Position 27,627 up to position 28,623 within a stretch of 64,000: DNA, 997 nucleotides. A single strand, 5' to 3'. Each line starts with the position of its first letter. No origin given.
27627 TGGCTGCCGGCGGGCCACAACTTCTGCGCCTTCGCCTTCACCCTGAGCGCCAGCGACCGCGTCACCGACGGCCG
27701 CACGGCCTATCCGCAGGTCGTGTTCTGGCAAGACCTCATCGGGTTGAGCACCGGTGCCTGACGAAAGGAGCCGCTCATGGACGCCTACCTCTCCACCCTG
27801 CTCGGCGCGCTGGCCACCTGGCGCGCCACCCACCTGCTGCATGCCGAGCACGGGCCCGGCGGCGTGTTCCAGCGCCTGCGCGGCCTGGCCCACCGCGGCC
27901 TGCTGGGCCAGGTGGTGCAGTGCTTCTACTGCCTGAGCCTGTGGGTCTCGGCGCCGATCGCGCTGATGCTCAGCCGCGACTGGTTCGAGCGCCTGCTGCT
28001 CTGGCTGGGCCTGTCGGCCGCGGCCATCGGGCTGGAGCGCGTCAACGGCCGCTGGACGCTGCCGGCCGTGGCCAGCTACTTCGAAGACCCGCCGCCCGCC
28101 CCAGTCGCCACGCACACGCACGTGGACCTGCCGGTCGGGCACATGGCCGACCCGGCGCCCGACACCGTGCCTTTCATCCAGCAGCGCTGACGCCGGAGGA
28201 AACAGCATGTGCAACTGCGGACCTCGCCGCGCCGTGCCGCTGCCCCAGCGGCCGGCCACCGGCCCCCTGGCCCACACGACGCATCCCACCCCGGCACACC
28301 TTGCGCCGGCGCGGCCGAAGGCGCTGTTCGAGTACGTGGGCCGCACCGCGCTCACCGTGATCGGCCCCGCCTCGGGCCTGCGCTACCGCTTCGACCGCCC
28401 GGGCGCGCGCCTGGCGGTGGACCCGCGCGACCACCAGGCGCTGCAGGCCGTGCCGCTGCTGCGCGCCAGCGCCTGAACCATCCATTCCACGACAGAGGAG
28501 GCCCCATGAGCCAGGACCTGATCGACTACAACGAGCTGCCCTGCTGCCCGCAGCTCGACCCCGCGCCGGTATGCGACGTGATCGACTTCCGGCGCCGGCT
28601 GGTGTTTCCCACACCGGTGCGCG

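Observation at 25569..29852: Tightly coupled four-gene operon with no recognisable function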

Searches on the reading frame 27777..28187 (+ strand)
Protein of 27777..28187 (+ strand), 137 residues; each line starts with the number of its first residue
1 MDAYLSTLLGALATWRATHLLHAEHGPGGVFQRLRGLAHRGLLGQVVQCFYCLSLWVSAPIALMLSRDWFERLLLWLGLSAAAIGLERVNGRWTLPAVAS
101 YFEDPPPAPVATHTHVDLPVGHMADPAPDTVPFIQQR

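Call 6: search_protein_families(library=pfam, proteins=[window:27777-28187:+], max_evalue=1)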
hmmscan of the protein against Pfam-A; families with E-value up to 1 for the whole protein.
window:27777-28187:+ (137 aa): 1 family
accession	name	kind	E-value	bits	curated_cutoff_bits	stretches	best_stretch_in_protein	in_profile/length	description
PF07098.16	DUF1360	-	2.1e-05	24.9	21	1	28-83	36-95/102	Protein of unknown function (DUF1360)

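Call 7: search_protein_families(library=ncbifam, proteins=[window:27777-28187:+], max_evalue=1)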
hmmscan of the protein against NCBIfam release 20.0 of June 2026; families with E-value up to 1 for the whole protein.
window:27777-28187:+ (137 aa): 0 families

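Call 8: search_protein_families(library=padloc, proteins=[window:27777-28187:+], max_evalue=1)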
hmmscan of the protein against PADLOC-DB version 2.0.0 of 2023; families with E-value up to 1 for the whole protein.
window:27777-28187:+ (137 aa): 0 families

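Call 46: search_protein_families(library=phrogs, proteins=[window:27777-28187:+], max_evalue=0.1)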
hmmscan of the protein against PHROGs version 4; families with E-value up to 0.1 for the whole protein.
window:27777-28187:+ (137 aa): 1 family
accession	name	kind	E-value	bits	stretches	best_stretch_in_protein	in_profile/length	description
phrog_781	-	unknown function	7.8e-05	23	1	7-83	41-124/152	-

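Call 70: list_cluster_members(proteins=[P0123, P0237, P0092, P0121, P0001, window:27777-28187:+, window:28207-28473:+])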
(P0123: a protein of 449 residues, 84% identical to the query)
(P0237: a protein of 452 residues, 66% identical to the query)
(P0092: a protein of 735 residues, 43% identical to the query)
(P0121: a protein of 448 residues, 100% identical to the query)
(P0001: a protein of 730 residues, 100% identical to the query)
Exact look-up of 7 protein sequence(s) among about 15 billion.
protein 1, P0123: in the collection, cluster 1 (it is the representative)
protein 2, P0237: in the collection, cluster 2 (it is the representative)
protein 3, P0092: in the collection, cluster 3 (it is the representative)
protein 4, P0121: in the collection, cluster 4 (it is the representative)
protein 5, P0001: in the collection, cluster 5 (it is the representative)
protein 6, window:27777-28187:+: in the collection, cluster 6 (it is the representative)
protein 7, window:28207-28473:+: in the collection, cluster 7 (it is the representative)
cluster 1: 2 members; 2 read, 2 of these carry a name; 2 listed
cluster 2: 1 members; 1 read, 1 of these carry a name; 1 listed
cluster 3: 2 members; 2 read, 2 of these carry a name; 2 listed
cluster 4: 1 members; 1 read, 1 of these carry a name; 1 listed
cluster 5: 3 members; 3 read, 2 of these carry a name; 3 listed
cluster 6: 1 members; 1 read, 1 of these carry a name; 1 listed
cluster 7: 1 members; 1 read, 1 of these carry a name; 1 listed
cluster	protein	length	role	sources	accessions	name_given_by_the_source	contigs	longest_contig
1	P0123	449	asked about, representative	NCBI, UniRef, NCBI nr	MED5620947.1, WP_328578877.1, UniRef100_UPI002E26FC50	hypothetical protein [Ideonella sp. BN130291] | hypothetical protein n=1 Tax=Ideonella sp. BN130291 TaxID=3112940 RepID=UPI002E26FC50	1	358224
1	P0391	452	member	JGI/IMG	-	hypothetical protein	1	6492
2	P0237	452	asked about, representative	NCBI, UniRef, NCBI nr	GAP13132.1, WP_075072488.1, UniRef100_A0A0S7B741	hypothetical protein LARV_00883 [Longilinea arvoryzae] | Uncharacterized protein n=1 Tax=Longilinea arvoryzae TaxID=360412 RepID=A0A0S7B741_9CHLR | hypothetical protein [Longilinea arvoryzae]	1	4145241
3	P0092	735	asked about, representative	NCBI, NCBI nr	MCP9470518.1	MAG: hypothetical protein NNA31_11030 [Nitrospira sp.] | hypothetical protein [Nitrospira sp.]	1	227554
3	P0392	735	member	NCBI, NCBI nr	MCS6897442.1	MAG: hypothetical protein NZM29_05660 [Nitrospira sp.] | hypothetical protein [Nitrospira sp.]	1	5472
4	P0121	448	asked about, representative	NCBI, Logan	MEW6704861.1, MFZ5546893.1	MAG: hypothetical protein AB1430_08435 [Pseudomonadota bacterium]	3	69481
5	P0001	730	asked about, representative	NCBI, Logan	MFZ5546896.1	MAG: hypothetical protein ACOZJZ_25385 [Pseudomonadota bacterium]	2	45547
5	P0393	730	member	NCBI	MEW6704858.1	MAG: hypothetical protein AB1430_08420 [Pseudomonadota bacterium]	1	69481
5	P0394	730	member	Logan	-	-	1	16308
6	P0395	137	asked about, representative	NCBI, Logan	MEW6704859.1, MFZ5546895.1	MAG: DUF1360 domain-containing protein [Pseudomonadota bacterium]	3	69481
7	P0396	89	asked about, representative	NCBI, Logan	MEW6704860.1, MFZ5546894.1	MAG: hypothetical protein AB1430_08430 [Pseudomonadota bacterium]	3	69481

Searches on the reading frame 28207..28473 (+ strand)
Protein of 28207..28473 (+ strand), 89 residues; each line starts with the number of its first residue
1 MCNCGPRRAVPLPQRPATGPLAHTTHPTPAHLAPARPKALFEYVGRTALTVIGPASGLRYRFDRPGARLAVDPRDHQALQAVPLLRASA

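Call 6: search_protein_families(library=pfam, proteins=[window:28207-28473:+], max_evalue=1)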
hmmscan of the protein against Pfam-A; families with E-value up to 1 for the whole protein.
window:28207-28473:+ (89 aa): 0 families

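Call 7: search_protein_families(library=ncbifam, proteins=[window:28207-28473:+], max_evalue=1)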
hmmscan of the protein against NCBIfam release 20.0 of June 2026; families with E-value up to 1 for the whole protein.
window:28207-28473:+ (89 aa): 0 families

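Call 8: search_protein_families(library=padloc, proteins=[window:28207-28473:+], max_evalue=1)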
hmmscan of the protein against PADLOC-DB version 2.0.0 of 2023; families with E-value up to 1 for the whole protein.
window:28207-28473:+ (89 aa): 0 families

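Call 46: search_protein_families(library=phrogs, proteins=[window:28207-28473:+], max_evalue=0.1)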
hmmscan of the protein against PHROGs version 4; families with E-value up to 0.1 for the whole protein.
window:28207-28473:+ (89 aa): 0 families

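Call 65: search_protein_families(library=pfam, proteins=[window:28207-28473:+], max_evalue=10)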
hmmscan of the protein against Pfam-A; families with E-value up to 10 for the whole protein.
window:28207-28473:+ (89 aa): 0 families

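Call 107: search_solved_structures(query=A6, max_evalue=10, show_alignments=2)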
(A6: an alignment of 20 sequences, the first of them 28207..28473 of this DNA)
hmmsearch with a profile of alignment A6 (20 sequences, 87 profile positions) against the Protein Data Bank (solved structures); distinct sequences matched with E-value up to 10: 6.
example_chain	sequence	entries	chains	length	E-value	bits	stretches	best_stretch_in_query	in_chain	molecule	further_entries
6yqx_A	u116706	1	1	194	7.6e-05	26.3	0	60-85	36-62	de novo designed TIM barrel DeNovoTIM13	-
7p12_A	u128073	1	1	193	7.6e-05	26.3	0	60-85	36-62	DeNovoTIM13-SB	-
6wvs_A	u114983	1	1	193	0.0049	20.5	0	60-85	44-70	DeNovoTIM15 hyperstable de novo TIM barrel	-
8tco_C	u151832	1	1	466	0.2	15.3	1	17-78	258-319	Envelope glycoprotein O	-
8q6t_I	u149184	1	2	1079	0.58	13.8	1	30-60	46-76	Titin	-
7lbe_C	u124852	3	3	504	0.91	13.2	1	17-78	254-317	Envelope glycoprotein O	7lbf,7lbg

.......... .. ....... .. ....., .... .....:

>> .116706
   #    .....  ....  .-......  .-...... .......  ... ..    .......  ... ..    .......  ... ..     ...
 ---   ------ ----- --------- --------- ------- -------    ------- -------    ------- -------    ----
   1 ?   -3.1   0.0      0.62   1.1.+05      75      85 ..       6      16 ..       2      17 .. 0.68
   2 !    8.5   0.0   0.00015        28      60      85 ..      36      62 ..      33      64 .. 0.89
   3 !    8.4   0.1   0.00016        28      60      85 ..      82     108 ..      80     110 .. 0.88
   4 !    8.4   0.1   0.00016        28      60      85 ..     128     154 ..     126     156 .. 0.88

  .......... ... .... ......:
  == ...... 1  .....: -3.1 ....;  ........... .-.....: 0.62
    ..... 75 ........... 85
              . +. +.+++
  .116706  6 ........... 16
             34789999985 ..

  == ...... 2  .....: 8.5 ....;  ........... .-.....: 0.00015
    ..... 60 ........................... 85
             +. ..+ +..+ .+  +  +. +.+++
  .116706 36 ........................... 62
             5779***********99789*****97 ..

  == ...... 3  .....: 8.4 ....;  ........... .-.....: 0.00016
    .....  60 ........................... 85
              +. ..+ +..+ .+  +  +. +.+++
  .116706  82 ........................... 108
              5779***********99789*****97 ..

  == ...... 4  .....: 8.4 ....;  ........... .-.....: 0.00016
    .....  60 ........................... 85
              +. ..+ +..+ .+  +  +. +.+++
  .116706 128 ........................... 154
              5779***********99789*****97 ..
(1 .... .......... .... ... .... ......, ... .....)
